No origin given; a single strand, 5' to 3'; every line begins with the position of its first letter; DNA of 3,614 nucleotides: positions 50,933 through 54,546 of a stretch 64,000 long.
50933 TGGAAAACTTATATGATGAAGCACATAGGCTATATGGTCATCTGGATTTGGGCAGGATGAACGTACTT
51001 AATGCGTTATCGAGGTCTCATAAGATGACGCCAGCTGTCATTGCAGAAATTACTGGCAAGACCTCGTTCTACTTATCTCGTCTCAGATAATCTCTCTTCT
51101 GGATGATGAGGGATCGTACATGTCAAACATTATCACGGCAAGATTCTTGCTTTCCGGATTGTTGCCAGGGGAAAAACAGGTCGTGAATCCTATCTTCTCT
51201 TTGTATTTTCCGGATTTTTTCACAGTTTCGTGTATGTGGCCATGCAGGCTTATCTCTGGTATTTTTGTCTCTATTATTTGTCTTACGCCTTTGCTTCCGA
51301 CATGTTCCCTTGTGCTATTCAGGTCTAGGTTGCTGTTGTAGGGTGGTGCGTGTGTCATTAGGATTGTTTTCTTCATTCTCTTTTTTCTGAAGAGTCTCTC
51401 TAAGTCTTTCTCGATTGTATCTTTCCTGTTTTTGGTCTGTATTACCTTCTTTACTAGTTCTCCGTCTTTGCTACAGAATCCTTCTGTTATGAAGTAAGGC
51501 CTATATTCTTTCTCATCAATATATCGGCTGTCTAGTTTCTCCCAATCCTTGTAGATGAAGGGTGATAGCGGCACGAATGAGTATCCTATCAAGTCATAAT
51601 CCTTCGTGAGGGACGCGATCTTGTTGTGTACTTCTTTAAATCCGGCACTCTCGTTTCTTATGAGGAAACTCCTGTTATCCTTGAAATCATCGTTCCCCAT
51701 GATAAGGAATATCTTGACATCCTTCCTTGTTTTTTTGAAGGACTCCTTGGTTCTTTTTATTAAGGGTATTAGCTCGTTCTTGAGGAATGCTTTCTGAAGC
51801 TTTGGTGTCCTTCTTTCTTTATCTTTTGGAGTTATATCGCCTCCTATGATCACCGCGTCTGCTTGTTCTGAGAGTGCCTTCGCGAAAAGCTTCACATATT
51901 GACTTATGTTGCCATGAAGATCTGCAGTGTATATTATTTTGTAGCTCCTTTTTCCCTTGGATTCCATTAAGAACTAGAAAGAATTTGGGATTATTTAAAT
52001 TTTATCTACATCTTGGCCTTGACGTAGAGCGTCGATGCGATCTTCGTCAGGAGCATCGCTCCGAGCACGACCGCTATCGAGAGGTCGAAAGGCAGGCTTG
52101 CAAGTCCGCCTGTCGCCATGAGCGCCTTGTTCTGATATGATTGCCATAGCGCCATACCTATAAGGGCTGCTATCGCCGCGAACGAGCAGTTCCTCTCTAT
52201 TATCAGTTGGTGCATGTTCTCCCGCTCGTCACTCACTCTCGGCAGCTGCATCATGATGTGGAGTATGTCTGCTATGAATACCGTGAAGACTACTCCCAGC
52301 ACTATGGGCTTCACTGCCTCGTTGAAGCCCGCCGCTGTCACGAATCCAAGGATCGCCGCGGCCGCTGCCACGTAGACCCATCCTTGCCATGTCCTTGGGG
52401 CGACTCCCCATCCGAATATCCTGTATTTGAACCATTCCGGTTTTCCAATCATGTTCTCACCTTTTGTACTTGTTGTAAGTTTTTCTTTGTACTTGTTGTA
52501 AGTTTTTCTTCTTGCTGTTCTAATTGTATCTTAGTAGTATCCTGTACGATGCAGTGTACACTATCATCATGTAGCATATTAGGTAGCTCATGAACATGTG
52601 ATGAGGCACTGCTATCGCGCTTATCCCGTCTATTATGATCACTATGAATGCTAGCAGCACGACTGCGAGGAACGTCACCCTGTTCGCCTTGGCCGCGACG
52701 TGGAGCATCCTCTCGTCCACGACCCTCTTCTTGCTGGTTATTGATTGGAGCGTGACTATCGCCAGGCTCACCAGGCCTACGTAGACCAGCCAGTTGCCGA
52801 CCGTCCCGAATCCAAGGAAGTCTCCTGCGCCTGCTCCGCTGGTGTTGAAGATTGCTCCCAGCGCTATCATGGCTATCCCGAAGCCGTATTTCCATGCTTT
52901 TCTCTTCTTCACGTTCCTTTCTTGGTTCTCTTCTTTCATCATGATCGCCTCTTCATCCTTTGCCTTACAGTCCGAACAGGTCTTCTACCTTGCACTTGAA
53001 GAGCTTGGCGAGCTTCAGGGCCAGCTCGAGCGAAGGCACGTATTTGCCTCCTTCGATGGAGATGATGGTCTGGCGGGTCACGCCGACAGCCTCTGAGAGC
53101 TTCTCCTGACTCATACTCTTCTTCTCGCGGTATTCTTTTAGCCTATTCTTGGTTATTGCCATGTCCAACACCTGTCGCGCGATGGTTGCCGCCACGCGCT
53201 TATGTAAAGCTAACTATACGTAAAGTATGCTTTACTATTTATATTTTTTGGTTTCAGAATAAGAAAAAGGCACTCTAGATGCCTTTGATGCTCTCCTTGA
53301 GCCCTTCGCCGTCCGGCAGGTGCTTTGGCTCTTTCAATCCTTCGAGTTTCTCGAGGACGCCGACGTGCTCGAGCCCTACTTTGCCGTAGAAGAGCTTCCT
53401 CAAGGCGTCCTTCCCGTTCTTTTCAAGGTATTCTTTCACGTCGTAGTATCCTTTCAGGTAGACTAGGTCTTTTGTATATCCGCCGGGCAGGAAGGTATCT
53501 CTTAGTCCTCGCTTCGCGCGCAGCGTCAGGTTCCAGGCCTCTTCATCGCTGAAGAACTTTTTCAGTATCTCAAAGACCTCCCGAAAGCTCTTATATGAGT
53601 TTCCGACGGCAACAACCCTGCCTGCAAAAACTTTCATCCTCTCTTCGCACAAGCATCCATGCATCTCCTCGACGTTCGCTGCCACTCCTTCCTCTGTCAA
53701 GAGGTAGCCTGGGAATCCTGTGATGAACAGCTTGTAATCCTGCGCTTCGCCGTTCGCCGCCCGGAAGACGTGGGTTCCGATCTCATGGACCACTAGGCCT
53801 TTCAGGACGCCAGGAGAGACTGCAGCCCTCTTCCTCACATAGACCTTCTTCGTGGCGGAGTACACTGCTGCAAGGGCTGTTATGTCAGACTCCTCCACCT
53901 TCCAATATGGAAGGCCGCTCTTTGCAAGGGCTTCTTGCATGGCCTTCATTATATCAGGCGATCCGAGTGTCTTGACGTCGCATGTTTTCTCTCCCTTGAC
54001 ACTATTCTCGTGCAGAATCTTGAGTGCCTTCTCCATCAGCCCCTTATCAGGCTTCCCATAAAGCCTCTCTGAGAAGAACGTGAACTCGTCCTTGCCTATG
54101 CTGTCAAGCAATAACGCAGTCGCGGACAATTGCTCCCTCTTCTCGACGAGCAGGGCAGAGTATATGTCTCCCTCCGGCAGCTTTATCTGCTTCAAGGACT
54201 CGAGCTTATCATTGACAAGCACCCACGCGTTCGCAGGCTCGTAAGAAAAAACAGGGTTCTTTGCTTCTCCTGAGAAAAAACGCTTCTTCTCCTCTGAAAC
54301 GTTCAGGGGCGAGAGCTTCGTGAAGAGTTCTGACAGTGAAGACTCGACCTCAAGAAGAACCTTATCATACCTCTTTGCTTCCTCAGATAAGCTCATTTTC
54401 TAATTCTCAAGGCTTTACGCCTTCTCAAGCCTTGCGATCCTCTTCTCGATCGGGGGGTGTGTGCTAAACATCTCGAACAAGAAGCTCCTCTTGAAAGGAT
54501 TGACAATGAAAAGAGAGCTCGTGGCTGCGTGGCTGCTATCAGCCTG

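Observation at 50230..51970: AT-rich convergent pair: minimal nucleotidyltransferase plus calcineurin-like phosphoesterase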

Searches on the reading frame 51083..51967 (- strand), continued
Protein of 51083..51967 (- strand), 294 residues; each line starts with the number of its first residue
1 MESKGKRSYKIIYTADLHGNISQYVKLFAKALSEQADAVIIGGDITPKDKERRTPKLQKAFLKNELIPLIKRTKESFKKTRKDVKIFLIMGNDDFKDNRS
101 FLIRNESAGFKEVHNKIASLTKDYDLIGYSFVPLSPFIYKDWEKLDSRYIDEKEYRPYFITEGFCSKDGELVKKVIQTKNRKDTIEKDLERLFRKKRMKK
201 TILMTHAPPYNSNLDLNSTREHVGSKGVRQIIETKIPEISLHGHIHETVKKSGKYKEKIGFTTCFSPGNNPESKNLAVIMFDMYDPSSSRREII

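Call 62: fold_search(model_id=the predicted structure, library=pdb)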
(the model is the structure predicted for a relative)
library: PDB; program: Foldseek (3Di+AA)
matches with E <= 10: 1008; with E <= 0.001: 97
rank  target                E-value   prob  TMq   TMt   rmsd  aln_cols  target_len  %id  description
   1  2yvt                  2.2e-14  1.00  0.60  0.68   7.1       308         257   17  Crystal structure of aq_1956 (released 2007-10-16)
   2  1uf3_B                5.5e-11  1.00  0.63  0.79   3.8       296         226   15  Crystal structure of TT1561 of thermus thermophilus HB8 (released 2003-11-23)
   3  1uf3_C                6.9e-11  1.00  0.61  0.77   3.8       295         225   15  Crystal structure of TT1561 of thermus thermophilus HB8 (released 2003-11-23)
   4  1uf3_A                9.4e-11  1.00  0.62  0.78   3.7       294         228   15  Crystal structure of TT1561 of thermus thermophilus HB8 (released 2003-11-23)
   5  3rl4                  3.8e-09  1.00  0.49  0.52   6.6       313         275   15  Rat metallophosphodiesterase MPPED2 G252H Mutant (released 2011-08-10)
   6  3rl3                  6.8e-09  1.00  0.50  0.52   6.2       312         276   16  Rat metallophosphodiesterase MPPED2 (released 2011-08-10)
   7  3rl5                  2.5e-08  1.00  0.49  0.52   6.1       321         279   13  Rat metallophosphodiesterase MPPED2 H67R Mutant (released 2011-08-10)
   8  2xmo_B                2.9e-08  1.00  0.53  0.40   7.2       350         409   12  The crystal structure of Lmo2642 (released 2011-02-23)
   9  4fbw_A                3.6e-08  1.00  0.48  0.39   7.2       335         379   13  Crystal structure of an unfused Mre11-Nbs1 complex with two manganese ions per active site (released 2012-06-20)
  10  4o43_A                7.9e-08  1.00  0.52  0.47   6.7       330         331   15  DNA Double-Strand Break Repair Pathway Choice Is Directed by Distinct MRE11 Nuclease Activities (released 2014-01-08)
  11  4fbw_B                1.1e-07  1.00  0.45  0.36   8.1       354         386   11  Crystal structure of an unfused Mre11-Nbs1 complex with two manganese ions per active site (released 2012-06-20)
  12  4lty_A                1.2e-07  1.00  0.53  0.47   6.1       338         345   12  Crystal Structure of E.coli SbcD at 1.8 A Resolution (released 2014-02-26)
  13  9bi5_A                1.3e-07  1.00  0.49  0.37   6.7       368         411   10  Apo form Mre11-Rad50 complex (released 2025-08-06)
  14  9q9i_D                1.4e-07  1.00  0.47  0.32   6.8       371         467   11  Cryo-EM structure of human Mre11-Rad50-Nbs1 complex bound to DNA (released 2025-10-01)
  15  9q9j_E                1.5e-07  1.00  0.45  0.30   9.8       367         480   11  Cryo-EM structure of human Mre11-Rad50-Nbs1 (MRN) complex bound to DNA and telomeric factor TRF2 fragment (438-542) (released 2025-10-01)
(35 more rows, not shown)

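Call 87: find_encoding_contigs(protein=P0138, flank=3500, max_places=2)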
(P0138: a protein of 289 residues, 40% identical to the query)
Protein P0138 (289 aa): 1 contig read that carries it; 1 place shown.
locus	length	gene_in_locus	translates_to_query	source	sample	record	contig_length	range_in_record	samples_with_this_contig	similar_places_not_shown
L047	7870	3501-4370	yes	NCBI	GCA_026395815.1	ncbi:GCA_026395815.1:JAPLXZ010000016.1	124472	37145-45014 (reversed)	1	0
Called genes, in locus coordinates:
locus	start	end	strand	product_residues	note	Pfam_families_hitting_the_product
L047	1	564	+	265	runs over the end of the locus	PF00795:CN_hydrolase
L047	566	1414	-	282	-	PF02655:ATP-grasp_3 (weak), PF08443:RimK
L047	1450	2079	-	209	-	PF07690:MFS_1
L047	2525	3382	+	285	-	PF02661:Fic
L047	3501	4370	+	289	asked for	PF00149:Metallophos (weak), PF14582:Metallophos_3 (faint)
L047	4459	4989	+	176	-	-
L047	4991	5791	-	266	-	PF04414:tRNA_deacylase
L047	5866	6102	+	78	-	-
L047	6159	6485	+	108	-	-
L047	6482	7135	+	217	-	PF01966:HD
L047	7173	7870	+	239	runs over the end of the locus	PF00590:TP_methylase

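Call 88: search_protein_families(library=padloc, proteins=[L047:2525-3382:+, L047:3501-4370:+, L047:4459-4989:+, L040:2659-3300:-, L040:3297-3758:-, L040:4887-5417:-, P0049], max_evalue=0.01)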
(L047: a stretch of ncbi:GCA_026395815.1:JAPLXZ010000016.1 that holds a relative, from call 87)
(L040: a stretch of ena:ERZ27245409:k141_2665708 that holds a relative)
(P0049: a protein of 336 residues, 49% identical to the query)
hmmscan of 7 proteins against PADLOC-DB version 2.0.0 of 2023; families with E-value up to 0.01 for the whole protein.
L047:2525-3382:+ (285 aa): 8 families
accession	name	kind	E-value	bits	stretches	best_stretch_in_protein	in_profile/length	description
PDLC04836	PDC-S04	-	5e-33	112.3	1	84-266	23-215/244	-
PDLC04837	PDC-S04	-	7.1e-33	111.8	1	82-266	21-211/234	-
PDLC03963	SoFic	-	8.3e-31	105.7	1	92-264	62-244/361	-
PDLC04840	PDC-S04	-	7.3e-27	92.6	1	79-282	4-218/227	-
PDLC04839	PDC-S04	-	1.4e-16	58.8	1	129-262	44-185/205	-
PDLC04966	PDC-S24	-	1.5e-15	55.1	1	134-242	219-340/497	-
PDLC04838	PDC-S04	-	8.9e-07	26.9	1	142-253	61-177/209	-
PDLC02418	Aga_SIR2-Kinase-PNTD1-PNTD2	-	0.0092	12.2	0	212-273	532-592/756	Class I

L047:3501-4370:+ (289 aa): 1 family
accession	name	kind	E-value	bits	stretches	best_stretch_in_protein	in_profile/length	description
PDLC04908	PDC-S10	-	3.1e-06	24.6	1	183-245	124-186/223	-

L047:4459-4989:+ (176 aa): 0 families

L040:2659-3300:- (213 aa): 0 families

L040:3297-3758:- (153 aa): 1 family
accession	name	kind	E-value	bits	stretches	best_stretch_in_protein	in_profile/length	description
PDLC03963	SoFic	-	0.0059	14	1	6-50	308-352/361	-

L040:4887-5417:- (176 aa): 0 families

P0049 (336 aa): 1 family
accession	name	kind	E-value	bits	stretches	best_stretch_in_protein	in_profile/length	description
PDLC04908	PDC-S10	-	4.5e-13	47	1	216-305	114-200/223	-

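Call 89: search_protein_families(library=pfam, proteins=[L047:2525-3382:+, L047:4459-4989:+, L040:4887-5417:-, L040:3297-3758:-, L040:2659-3300:-], max_evalue=0.01)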
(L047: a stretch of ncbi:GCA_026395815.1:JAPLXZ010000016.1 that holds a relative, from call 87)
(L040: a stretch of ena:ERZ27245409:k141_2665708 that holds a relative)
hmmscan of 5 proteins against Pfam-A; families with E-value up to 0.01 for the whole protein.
L047:2525-3382:+ (285 aa): 1 family
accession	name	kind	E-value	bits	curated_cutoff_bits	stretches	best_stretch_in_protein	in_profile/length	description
PF02661.23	Fic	-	2.5e-22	79.9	24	1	144-238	2-93/93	Fic/DOC family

L047:4459-4989:+ (176 aa): 0 families

L040:4887-5417:- (176 aa): 1 family
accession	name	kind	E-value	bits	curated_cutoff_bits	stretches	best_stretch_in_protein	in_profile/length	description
PF19027.5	DUF5752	-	0.00075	19.3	23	1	20-77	16-84/208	Family of unknown function (DUF5752)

L040:3297-3758:- (153 aa): 0 families

L040:2659-3300:- (213 aa): 1 family
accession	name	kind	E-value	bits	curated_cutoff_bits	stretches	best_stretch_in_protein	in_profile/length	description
PF19502.5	DUF6036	-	6.3e-07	29.8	23.6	1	19-171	17-133/164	Nucleotidyltransferase of unknown function (DUF6036)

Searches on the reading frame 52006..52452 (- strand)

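Call 3: search_protein_families(library=pfam, proteins=[window:52006-52452:-], max_evalue=0.1)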
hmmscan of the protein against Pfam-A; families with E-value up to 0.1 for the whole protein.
window:52006-52452:- (148 aa): 1 family
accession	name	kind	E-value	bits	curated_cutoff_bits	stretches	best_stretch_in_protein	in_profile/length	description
PF13936.12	HTH_38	-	0.04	14.1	27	1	75-99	8-31/44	Helix-turn-helix domain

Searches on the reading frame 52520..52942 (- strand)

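Call 3: search_protein_families(library=pfam, proteins=[window:52520-52942:-], max_evalue=0.1)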
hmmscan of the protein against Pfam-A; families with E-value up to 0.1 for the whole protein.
window:52520-52942:- (140 aa): 3 families
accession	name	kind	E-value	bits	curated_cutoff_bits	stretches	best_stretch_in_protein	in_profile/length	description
PF09946.14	DUF2178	-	3.4e-06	27.5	22.8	1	24-129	9-104/104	Predicted membrane protein (DUF2178)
PF20040.4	DUF6442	-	8.2e-05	23.2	25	1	70-131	10-73/102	Family of unknown function (DUF6442)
PF20563.3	DUF6773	-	0.0023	18.2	27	1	71-130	2-61/163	Family of unknown function (DUF6773)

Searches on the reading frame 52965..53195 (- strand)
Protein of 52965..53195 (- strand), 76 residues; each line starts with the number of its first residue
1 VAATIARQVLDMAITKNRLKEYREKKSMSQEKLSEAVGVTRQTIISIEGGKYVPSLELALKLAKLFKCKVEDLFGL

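Call 3: search_protein_families(library=pfam, proteins=[window:52965-53195:-], max_evalue=0.1)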
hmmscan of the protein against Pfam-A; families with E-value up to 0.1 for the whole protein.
window:52965-53195:- (76 aa): 8 families
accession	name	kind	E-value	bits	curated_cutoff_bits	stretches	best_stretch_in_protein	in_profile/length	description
PF01381.28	HTH_3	-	6.2e-16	58.6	23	1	19-73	1-55/55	Helix-turn-helix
PF12844.13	HTH_19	-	9.9e-12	45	30.2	1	17-69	2-54/64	Helix-turn-helix domain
PF13560.12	HTH_31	-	1.9e-09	38.1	27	1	18-70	5-58/64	Helix-turn-helix domain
PF13443.12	HTH_26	-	3.2e-09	37.3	22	1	18-75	1-59/63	Cro/C1-type HTH DNA-binding domain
PF13413.12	HTH_25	-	0.00048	20.3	24.6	1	18-52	1-35/62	Helix-turn-helix domain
PF13545.12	HTH_Crp_2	-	0.0072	16.7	27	1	5-45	3-40/70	Crp-like helix-turn-helix domain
PF08279.18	HTH_11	-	0.017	15.4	25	1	20-45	7-33/55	HTH domain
PF13412.12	HTH_24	-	0.084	12.9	21.9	0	19-44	9-34/48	Winged helix-turn-helix DNA-binding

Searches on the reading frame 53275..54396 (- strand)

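Call 3: search_protein_families(library=pfam, proteins=[window:53275-54396:-], max_evalue=0.1)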
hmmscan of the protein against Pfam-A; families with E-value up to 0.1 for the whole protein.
window:53275-54396:- (373 aa): 2 families
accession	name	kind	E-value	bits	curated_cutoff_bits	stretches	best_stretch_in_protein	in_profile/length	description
PF08014.17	MATCAP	-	1.6e-48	166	27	1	39-361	2-344/365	Microtubule-associated tyrosine carboxypeptidase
PF04518.17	Effector_1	-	0.096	12.2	23.8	0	2-67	232-300/371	Effector from type III secretion system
